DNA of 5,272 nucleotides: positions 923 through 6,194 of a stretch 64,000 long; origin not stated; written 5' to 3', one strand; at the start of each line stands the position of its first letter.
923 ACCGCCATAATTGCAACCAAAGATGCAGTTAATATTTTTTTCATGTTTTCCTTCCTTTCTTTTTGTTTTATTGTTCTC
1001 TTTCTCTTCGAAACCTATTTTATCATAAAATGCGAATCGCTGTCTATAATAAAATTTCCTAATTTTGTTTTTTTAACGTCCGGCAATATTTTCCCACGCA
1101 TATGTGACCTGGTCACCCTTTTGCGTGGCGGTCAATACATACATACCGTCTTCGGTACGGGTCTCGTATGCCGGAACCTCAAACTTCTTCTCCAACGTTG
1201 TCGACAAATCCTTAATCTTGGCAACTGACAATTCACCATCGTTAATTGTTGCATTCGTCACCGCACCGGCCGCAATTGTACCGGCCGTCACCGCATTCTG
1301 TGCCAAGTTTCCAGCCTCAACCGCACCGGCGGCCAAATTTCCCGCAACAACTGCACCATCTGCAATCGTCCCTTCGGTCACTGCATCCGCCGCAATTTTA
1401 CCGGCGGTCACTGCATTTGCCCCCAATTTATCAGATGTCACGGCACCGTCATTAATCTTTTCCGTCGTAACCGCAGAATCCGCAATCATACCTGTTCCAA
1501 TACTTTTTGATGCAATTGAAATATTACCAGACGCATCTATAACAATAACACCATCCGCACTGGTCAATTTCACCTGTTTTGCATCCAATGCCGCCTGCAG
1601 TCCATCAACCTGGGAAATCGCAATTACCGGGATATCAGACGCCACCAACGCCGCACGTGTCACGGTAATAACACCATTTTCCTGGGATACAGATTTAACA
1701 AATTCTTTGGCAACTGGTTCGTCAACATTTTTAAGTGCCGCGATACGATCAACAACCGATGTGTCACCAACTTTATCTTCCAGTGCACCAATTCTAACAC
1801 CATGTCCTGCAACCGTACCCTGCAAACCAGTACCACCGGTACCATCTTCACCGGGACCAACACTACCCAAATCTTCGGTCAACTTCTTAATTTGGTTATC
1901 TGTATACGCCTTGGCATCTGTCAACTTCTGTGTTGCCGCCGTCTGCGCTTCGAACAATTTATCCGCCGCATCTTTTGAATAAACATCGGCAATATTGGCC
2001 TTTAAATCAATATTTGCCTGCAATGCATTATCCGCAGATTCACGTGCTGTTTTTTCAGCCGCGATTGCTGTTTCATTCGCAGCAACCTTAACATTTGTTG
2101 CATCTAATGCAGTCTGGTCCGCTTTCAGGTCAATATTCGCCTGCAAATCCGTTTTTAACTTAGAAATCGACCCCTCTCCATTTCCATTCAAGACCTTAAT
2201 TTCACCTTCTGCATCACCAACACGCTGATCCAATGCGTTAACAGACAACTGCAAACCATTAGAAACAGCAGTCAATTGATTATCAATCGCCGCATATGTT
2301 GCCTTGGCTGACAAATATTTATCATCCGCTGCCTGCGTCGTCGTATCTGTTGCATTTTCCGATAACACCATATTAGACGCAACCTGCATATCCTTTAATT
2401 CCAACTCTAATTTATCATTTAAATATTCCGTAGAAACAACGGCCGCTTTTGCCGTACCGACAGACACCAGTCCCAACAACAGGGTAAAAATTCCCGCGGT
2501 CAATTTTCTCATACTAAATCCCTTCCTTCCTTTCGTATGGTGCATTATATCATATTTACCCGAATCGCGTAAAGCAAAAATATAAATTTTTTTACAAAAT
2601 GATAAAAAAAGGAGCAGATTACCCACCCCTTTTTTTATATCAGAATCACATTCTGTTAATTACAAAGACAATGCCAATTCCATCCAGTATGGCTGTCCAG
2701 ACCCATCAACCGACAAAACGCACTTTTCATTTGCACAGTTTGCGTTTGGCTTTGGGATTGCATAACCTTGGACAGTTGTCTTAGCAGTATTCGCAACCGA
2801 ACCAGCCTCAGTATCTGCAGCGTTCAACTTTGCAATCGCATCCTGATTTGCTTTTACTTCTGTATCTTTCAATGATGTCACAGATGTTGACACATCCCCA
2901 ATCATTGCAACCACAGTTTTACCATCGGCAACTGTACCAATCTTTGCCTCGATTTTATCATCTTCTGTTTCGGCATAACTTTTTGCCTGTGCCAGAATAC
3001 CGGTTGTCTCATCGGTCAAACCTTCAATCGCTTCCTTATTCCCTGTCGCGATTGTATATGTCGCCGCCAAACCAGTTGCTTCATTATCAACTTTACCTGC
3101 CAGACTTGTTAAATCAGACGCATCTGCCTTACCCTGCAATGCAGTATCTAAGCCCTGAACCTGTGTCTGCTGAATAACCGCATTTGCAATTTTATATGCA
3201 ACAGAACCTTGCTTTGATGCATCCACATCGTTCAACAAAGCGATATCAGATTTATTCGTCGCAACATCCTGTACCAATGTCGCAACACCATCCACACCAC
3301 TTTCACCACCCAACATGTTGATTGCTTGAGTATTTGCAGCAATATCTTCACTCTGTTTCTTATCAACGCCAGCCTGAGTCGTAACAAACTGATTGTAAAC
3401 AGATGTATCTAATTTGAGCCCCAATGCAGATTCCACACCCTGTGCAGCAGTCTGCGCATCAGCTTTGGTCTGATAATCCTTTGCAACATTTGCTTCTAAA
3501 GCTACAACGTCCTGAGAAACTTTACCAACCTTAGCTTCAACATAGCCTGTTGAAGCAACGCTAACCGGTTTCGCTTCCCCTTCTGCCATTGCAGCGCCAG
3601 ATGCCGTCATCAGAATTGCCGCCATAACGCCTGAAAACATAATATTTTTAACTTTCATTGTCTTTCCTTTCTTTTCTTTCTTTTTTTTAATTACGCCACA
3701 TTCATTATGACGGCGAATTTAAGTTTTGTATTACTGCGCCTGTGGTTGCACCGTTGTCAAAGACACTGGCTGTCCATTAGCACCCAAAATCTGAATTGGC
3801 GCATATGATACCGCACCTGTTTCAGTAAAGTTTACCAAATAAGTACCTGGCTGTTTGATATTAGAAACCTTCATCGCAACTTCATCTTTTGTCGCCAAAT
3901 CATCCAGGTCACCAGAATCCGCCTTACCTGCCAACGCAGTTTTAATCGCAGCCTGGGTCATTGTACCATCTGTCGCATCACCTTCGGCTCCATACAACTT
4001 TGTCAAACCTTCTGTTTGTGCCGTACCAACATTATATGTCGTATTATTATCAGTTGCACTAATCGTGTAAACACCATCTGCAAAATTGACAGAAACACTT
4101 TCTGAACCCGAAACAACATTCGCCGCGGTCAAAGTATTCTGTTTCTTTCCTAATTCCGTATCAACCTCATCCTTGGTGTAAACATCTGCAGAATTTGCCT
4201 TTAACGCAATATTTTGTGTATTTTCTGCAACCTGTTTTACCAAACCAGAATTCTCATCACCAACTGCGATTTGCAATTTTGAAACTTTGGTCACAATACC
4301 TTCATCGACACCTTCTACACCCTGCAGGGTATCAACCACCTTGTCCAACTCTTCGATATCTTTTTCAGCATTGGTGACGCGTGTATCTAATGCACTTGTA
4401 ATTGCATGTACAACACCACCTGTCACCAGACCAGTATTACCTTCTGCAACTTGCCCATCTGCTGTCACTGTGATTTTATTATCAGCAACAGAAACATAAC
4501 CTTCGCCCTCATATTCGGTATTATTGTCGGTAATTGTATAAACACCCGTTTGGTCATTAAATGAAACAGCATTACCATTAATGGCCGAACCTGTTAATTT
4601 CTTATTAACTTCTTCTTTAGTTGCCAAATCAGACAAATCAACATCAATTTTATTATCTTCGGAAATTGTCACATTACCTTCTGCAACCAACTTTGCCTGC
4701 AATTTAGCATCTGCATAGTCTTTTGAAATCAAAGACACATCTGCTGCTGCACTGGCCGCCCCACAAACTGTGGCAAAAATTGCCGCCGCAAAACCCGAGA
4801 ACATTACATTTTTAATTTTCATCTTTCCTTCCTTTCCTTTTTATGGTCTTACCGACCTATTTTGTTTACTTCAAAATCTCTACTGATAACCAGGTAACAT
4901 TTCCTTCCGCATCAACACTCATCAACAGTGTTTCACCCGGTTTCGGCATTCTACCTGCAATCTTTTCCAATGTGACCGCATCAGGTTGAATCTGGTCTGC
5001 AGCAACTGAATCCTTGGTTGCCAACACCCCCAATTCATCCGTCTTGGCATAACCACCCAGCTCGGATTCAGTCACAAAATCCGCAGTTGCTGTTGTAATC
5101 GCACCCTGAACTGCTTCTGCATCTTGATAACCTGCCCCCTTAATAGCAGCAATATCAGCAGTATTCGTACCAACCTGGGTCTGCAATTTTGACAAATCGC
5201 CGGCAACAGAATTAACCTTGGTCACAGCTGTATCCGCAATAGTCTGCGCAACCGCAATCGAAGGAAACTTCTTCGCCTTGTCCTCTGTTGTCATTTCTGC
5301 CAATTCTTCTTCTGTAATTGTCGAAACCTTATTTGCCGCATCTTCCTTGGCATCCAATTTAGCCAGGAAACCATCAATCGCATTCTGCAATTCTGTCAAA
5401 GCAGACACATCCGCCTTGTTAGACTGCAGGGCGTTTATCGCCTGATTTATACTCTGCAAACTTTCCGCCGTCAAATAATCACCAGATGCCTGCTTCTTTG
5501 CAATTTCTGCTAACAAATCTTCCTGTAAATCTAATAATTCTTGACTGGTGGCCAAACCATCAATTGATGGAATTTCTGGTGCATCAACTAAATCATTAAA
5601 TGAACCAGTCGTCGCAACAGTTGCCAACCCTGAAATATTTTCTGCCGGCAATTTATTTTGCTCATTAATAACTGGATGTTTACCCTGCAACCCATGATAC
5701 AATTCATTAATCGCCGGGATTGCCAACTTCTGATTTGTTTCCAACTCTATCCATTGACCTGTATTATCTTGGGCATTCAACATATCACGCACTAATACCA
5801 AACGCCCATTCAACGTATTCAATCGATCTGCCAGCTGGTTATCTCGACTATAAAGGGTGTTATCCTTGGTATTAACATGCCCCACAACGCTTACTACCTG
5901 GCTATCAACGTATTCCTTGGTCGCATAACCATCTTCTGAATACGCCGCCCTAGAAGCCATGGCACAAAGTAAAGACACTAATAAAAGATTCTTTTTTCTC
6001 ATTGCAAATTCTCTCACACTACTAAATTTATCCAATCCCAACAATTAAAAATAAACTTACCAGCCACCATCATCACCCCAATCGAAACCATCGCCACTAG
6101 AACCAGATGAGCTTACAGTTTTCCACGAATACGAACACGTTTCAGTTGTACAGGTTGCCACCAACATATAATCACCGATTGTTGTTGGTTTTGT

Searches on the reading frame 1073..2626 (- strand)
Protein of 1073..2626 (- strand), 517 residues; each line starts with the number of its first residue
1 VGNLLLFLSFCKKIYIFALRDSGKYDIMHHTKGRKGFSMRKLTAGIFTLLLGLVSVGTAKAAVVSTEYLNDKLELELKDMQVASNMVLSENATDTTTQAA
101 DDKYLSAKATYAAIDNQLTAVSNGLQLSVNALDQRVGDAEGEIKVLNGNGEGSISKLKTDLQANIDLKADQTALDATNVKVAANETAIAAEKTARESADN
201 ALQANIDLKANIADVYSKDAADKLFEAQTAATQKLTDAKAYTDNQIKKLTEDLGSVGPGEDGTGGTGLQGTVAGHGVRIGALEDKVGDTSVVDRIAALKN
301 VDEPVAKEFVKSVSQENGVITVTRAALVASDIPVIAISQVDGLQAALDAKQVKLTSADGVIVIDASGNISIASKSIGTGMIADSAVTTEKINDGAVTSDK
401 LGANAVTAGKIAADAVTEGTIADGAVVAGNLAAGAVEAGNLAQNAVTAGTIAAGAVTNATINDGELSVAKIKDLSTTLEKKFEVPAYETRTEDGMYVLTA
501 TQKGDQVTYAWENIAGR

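Call 6: search_protein_families(library=pfam, proteins=[window:1073-2626:-], max_evalue=0.1)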
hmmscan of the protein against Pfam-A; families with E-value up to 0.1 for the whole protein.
window:1073-2626:- (517 aa): 2 families
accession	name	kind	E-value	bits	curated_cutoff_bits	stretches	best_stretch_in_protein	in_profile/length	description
PF09789.14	CC149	-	0.053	13.2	30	1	71-193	26-146/316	Coiled-coil domain-containing protein 149-A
PF10335.14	DUF294_C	-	0.091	13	22.5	0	275-301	48-74/145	Putative nucleotidyltransferase substrate binding domain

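Call 8: search_protein_families(library=ncbifam, proteins=[window:1073-2626:-], max_evalue=0.01)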
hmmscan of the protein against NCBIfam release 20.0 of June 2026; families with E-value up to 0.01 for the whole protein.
window:1073-2626:- (517 aa): 0 families

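Call 9: search_protein_families(library=phrogs, proteins=[window:1073-2626:-], max_evalue=0.01)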
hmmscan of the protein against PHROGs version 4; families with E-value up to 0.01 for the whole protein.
window:1073-2626:- (517 aa): 8 families
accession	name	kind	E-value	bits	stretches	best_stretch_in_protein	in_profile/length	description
phrog_28766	-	tail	4.6e-10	39.5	1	326-464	84-219/472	tail fiber protein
phrog_892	-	tail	8.8e-09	35.4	1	176-472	175-439/782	tail fiber protein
phrog_26466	-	unknown function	1.8e-08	32.8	1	368-468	1802-1901/2337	-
phrog_21412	-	tail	1.2e-07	30.9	1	374-477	164-267/1452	tail fiber protein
phrog_32822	-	head and packaging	7.6e-07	28.1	1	289-479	864-1052/1548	virion structural protein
phrog_13518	-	unknown function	1.5e-06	27.5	1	296-477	216-398/1230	-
phrog_7660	-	tail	0.00032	19.5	1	359-477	412-539/1656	tail fiber protein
phrog_29288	-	unknown function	0.00084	17.8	1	346-420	1104-1175/1558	-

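Call 51: search_solved_structures(query=window:1073-2626:-, max_evalue=1)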
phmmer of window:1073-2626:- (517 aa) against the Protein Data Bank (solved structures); distinct sequences matched with E-value up to 1: 2.
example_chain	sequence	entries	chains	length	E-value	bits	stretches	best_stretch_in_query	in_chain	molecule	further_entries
1grq_A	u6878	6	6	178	0.82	11.8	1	342-445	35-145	CHLORAMPHENICOL 3-O PHOSPHOTRANSFERASE | CHLORAMPHENICOL PHOSPHOTRANSFERASE | PROTEIN (CHLORAMPHENICOL PHOSPHOTRANSFERASE)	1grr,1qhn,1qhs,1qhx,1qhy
9b0x_J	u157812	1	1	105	0.89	11.7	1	240-309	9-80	ATP synthase inhibitory factor 1, IF1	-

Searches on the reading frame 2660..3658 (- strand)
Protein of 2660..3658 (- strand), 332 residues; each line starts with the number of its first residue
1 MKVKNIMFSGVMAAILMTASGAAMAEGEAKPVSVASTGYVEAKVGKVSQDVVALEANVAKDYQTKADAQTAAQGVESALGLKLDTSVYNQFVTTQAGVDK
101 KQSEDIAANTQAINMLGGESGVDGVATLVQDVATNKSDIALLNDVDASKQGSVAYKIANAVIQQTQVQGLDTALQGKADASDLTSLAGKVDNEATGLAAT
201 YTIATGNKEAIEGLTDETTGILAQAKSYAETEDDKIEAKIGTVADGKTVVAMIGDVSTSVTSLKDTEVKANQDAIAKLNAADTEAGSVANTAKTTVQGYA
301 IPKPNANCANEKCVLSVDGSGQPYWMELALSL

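Call 6: search_protein_families(library=pfam, proteins=[window:2660-3658:-], max_evalue=0.1)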
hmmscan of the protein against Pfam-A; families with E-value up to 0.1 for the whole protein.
window:2660-3658:- (332 aa): 1 family
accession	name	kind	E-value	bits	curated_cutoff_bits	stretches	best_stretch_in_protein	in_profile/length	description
PF22359.2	Big-like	-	0.036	14.7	27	1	36-52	27-43/48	Bacterial Ig-like domain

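Call 8: search_protein_families(library=ncbifam, proteins=[window:2660-3658:-], max_evalue=0.01)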
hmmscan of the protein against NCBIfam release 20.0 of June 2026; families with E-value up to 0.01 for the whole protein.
window:2660-3658:- (332 aa): 0 families

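Call 9: search_protein_families(library=phrogs, proteins=[window:2660-3658:-], max_evalue=0.01)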
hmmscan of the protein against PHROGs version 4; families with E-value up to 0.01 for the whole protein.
window:2660-3658:- (332 aa): 0 families

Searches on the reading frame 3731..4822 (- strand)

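Call 6: search_protein_families(library=pfam, proteins=[window:3731-4822:-], max_evalue=0.1)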
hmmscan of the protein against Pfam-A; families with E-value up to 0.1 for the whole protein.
window:3731-4822:- (363 aa): 1 family
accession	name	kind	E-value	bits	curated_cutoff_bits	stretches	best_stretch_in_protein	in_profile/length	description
PF01835.25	MG2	-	0.035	14.9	32.8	0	200-262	24-86/96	MG2 domain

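Call 8: search_protein_families(library=ncbifam, proteins=[window:3731-4822:-], max_evalue=0.01)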
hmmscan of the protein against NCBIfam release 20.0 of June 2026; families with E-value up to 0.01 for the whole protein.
window:3731-4822:- (363 aa): 0 families

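Call 9: search_protein_families(library=phrogs, proteins=[window:3731-4822:-], max_evalue=0.01)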
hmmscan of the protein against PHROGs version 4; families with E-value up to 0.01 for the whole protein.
window:3731-4822:- (363 aa): 1 family
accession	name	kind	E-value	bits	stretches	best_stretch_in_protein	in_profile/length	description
phrog_5004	-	unknown function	0.0089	16.7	1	200-253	117-170/213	-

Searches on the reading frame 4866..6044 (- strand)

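Call 6: search_protein_families(library=pfam, proteins=[window:4866-6044:-], max_evalue=0.1)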
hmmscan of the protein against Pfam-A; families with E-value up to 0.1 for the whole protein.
window:4866-6044:- (392 aa): 1 family
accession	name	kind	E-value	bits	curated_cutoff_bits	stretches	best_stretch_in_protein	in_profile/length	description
PF11690.13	DUF3287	-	0.098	13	27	0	57-121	53-118/121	Protein of unknown function (DUF3287)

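Call 8: search_protein_families(library=ncbifam, proteins=[window:4866-6044:-], max_evalue=0.01)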
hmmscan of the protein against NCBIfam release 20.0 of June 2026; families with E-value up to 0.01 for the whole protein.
window:4866-6044:- (392 aa): 0 families

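Call 9: search_protein_families(library=phrogs, proteins=[window:4866-6044:-], max_evalue=0.01)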
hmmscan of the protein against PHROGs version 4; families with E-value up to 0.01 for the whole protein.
window:4866-6044:- (392 aa): 1 family
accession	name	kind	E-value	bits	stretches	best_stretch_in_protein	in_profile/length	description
phrog_17509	-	unknown function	0.0022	18.5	1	140-233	98-185/281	-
